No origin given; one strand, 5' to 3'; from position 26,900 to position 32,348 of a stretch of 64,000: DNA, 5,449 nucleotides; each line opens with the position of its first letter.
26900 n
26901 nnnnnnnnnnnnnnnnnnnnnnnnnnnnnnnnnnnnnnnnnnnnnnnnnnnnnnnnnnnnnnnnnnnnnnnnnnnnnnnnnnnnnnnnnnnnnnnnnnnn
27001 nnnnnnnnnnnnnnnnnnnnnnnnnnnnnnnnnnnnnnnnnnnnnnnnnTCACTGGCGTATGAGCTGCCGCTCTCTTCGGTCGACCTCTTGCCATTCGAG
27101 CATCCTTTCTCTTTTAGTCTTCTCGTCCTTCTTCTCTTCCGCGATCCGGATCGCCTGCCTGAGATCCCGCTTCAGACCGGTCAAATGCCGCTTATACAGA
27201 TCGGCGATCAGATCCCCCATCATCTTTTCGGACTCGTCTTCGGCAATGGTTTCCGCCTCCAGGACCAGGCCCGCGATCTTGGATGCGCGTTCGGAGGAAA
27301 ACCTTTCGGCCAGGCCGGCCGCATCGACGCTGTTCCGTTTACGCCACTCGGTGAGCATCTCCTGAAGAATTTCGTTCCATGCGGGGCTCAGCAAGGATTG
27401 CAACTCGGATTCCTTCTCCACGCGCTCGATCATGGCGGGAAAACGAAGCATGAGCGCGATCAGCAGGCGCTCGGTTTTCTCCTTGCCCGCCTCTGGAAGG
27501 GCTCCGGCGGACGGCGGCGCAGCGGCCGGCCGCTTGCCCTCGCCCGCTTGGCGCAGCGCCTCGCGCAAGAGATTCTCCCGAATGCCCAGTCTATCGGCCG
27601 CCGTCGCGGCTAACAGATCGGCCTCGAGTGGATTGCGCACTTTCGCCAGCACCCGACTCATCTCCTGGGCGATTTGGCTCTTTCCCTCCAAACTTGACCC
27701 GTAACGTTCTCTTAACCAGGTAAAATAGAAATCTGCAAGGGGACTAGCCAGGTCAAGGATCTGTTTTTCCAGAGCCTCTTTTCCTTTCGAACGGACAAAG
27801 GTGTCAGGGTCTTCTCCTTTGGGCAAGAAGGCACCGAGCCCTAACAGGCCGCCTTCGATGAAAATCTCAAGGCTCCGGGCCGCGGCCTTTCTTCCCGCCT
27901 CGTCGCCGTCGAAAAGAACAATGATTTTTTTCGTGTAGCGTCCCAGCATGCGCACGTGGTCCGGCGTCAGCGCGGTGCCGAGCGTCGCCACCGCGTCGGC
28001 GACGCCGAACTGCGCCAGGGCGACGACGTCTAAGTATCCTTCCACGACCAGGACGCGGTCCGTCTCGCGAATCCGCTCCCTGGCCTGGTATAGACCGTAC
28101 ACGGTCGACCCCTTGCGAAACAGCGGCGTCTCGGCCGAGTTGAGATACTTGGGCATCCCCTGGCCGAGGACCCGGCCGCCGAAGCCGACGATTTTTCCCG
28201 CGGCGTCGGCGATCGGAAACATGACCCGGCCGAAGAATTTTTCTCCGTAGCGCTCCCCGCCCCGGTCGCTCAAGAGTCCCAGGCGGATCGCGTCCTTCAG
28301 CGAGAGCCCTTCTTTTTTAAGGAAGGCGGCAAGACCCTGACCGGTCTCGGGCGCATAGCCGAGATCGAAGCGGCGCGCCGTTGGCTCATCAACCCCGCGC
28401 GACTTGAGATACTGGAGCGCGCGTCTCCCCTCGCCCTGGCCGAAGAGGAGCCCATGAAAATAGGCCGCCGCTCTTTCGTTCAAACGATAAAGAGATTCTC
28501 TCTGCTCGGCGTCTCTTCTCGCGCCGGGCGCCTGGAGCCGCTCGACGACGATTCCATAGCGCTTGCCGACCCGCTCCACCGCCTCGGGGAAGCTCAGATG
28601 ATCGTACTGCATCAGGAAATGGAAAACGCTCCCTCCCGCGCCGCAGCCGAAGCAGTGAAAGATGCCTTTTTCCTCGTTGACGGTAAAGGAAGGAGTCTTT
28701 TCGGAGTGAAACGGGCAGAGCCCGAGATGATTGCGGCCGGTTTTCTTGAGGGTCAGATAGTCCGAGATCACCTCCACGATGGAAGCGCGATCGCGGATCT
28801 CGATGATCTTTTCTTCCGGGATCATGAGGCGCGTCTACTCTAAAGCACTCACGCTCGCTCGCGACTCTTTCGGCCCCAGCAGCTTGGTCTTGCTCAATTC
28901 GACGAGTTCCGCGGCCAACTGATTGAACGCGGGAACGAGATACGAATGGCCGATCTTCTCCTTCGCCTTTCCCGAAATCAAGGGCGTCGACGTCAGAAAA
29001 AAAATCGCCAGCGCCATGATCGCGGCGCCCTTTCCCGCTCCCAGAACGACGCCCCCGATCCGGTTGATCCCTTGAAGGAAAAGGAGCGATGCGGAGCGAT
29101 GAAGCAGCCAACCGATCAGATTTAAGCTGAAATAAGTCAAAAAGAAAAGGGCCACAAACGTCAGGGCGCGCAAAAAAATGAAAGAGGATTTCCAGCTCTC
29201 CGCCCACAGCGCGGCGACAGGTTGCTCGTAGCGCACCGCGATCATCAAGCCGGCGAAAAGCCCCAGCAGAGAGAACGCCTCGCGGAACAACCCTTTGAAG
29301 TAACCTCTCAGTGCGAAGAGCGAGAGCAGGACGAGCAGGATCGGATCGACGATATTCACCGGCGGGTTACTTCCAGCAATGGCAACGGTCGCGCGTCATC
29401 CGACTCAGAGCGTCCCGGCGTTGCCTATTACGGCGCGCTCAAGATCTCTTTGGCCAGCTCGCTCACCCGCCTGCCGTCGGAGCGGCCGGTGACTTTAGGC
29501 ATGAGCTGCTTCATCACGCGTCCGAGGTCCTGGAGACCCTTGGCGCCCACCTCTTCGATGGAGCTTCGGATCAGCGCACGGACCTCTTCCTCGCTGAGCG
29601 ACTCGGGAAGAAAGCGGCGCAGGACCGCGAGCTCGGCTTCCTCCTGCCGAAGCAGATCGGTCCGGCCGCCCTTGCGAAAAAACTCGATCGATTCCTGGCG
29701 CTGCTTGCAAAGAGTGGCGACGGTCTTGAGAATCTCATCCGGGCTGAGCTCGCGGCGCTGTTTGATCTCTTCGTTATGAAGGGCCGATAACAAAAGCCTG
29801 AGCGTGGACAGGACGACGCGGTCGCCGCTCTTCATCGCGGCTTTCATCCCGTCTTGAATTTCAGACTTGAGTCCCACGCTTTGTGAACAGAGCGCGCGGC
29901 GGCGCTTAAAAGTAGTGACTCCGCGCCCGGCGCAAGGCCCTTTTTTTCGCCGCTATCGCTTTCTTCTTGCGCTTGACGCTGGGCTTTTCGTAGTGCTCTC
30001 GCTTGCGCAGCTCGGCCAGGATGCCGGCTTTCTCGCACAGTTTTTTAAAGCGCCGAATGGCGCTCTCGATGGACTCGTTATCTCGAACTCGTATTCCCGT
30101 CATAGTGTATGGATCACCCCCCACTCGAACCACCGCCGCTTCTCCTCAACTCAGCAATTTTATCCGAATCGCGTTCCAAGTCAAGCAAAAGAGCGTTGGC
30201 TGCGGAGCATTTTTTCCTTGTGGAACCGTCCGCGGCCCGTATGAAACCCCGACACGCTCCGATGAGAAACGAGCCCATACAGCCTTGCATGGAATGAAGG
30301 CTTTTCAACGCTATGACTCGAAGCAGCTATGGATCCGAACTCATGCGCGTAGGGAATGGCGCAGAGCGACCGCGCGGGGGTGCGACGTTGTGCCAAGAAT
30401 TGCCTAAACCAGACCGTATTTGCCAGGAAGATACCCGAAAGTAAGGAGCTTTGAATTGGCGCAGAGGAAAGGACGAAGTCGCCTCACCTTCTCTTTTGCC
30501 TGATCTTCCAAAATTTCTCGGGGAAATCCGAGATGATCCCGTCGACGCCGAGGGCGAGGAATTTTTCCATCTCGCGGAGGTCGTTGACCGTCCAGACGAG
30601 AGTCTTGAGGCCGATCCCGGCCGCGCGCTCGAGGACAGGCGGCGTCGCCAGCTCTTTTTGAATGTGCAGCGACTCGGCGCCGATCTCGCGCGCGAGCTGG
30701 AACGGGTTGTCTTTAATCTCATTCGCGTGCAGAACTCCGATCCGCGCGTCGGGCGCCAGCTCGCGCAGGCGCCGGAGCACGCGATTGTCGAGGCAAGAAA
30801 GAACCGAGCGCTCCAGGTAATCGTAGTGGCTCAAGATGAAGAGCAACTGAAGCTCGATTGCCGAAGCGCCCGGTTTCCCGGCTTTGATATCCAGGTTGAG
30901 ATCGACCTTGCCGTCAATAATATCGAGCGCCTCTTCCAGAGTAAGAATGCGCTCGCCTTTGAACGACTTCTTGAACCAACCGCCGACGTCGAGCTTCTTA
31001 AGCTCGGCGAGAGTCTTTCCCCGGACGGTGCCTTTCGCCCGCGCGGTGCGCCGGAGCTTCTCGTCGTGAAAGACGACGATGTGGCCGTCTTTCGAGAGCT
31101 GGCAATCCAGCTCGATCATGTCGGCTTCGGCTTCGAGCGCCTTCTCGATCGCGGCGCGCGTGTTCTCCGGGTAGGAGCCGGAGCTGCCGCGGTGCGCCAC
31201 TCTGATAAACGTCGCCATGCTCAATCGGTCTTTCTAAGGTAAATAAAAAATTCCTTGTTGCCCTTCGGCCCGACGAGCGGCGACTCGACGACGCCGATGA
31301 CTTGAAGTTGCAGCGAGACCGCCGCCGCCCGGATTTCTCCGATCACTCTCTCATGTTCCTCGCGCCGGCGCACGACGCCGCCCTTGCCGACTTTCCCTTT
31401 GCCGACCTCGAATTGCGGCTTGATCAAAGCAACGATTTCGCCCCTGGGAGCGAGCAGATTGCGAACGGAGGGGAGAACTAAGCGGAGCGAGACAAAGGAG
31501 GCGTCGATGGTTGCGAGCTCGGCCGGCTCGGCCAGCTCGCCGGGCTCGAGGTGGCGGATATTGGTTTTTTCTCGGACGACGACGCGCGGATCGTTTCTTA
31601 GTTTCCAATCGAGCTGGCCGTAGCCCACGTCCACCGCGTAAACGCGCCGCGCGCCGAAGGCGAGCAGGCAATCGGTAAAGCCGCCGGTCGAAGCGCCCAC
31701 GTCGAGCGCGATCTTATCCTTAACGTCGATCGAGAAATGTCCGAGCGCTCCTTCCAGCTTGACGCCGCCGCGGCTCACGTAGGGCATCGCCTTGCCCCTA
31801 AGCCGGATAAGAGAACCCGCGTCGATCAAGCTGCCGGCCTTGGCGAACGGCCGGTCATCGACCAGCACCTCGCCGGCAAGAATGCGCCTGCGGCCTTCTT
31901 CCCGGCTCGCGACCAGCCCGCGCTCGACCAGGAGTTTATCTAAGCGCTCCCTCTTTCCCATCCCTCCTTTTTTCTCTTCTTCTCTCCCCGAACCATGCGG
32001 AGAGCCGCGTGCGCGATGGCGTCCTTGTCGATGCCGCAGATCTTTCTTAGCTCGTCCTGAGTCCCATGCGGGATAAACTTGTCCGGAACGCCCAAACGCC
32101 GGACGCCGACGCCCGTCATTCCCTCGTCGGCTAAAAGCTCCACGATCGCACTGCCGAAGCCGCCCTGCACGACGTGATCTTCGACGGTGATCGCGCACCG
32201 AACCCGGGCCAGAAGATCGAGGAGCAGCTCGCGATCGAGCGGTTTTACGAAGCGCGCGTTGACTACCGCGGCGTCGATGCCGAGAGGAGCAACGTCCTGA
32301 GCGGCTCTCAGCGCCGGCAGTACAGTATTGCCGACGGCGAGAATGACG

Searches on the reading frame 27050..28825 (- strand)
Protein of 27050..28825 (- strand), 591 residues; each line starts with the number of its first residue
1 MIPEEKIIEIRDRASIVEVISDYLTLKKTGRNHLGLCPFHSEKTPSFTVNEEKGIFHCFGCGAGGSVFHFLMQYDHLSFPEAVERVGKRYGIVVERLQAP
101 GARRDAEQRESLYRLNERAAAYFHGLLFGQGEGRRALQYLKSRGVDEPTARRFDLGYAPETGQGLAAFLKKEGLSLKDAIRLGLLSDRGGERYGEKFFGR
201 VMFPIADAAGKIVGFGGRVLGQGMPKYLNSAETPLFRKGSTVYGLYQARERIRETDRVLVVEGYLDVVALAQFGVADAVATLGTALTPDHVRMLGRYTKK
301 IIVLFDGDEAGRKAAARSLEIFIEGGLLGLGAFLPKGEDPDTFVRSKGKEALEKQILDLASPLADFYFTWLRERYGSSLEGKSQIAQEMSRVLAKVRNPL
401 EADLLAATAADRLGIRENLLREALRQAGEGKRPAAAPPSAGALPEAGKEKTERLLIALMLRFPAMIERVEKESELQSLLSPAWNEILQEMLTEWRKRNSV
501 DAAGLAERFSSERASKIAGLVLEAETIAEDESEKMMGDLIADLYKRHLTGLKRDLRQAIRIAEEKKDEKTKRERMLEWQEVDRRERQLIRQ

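Call 63: search_protein_families(library=pfam, proteins=[window:27050-28825:-], max_evalue=0.00001)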
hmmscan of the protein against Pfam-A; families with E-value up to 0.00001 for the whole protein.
window:27050-28825:- (591 aa): 7 families
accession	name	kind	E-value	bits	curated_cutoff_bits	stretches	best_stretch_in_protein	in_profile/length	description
PF08275.17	DNAG_N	-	2.3e-36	125.1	26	1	129-249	7-128/128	DNA primase catalytic core, N-terminal domain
PF01807.25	Zn_ribbon_DnaG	-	3.3e-36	123.5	24.9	1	3-96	2-95/98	CHC2 zinc finger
PF13155.12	Toprim_2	-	2.3e-20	73.2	22.1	1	260-343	2-87/88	Toprim-like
PF13662.12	Toprim_4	-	8.3e-17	61.6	25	1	257-320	2-72/85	Toprim domain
PF01751.28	Toprim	-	8.6e-12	45.5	23.1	1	258-320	2-78/96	Toprim domain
PF10410.14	DnaB_bind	-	3.5e-08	34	20.6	1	365-417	2-55/56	DnaB-helicase binding domain of primase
PF13362.12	Toprim_3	-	4.4e-07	30.7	27.2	1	258-350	2-95/95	Toprim domain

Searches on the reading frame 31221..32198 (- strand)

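Call 63: search_protein_families(library=pfam, proteins=[window:31221-32198:-], max_evalue=0.00001)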
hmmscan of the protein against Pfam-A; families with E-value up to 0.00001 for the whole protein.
window:31221-32198:- (325 aa): 2 families
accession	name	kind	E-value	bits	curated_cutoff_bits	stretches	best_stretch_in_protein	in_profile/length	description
PF01728.25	FtsJ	-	1.7e-43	149.1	24.1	1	140-323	1-181/181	FtsJ-like methyltransferase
PF01479.30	S4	-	2.2e-07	30.9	22.8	1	84-129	1-46/48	S4 domain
